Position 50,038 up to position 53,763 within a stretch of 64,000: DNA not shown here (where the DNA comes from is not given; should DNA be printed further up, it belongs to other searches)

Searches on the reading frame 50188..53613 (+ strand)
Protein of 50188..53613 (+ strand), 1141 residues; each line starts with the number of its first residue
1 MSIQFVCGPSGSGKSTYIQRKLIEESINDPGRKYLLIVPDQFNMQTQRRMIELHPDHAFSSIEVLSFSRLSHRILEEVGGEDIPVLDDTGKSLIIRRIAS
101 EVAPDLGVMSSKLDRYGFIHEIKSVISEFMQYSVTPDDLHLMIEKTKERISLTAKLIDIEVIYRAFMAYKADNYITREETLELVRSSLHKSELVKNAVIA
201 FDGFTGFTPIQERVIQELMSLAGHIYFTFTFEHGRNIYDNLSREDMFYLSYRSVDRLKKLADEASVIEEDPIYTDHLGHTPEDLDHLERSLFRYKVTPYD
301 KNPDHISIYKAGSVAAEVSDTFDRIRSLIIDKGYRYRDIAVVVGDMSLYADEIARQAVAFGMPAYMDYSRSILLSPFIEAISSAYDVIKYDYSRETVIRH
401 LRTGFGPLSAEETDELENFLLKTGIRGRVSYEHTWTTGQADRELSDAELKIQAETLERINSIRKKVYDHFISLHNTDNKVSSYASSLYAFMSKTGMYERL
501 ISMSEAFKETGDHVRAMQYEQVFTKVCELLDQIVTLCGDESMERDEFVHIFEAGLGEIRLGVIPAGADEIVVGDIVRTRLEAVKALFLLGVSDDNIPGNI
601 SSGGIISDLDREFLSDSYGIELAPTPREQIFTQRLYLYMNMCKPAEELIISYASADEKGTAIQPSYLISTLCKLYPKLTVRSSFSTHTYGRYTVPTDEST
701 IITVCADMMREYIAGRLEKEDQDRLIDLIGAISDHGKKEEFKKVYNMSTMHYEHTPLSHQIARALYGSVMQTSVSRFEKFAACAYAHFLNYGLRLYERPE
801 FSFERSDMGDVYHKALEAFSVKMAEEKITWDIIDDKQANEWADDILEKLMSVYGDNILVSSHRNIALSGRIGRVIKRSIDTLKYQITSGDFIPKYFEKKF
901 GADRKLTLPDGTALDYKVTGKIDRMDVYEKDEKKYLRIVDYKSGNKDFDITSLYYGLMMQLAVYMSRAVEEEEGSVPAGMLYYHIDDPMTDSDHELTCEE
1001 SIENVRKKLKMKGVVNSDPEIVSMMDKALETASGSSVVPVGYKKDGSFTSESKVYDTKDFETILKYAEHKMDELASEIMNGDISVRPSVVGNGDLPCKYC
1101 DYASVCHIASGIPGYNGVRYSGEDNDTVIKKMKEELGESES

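Call 69: search_protein_families(library=pfam, proteins=[window:50188-53613:+], max_evalue=0.0001)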
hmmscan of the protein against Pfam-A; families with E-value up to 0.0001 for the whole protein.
window:50188-53613:+ (1141 aa): 2 families
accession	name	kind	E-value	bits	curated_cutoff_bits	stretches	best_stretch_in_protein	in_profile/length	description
PF21445.3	ADDB_N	-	1.6e-78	264.3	26.6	1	5-288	1-290/290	ADDB, N-terminal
PF12705.13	PDDEXK_1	-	4.1e-38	132.2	22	1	772-1107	2-247/247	PD-(D/E)XK nuclease superfamily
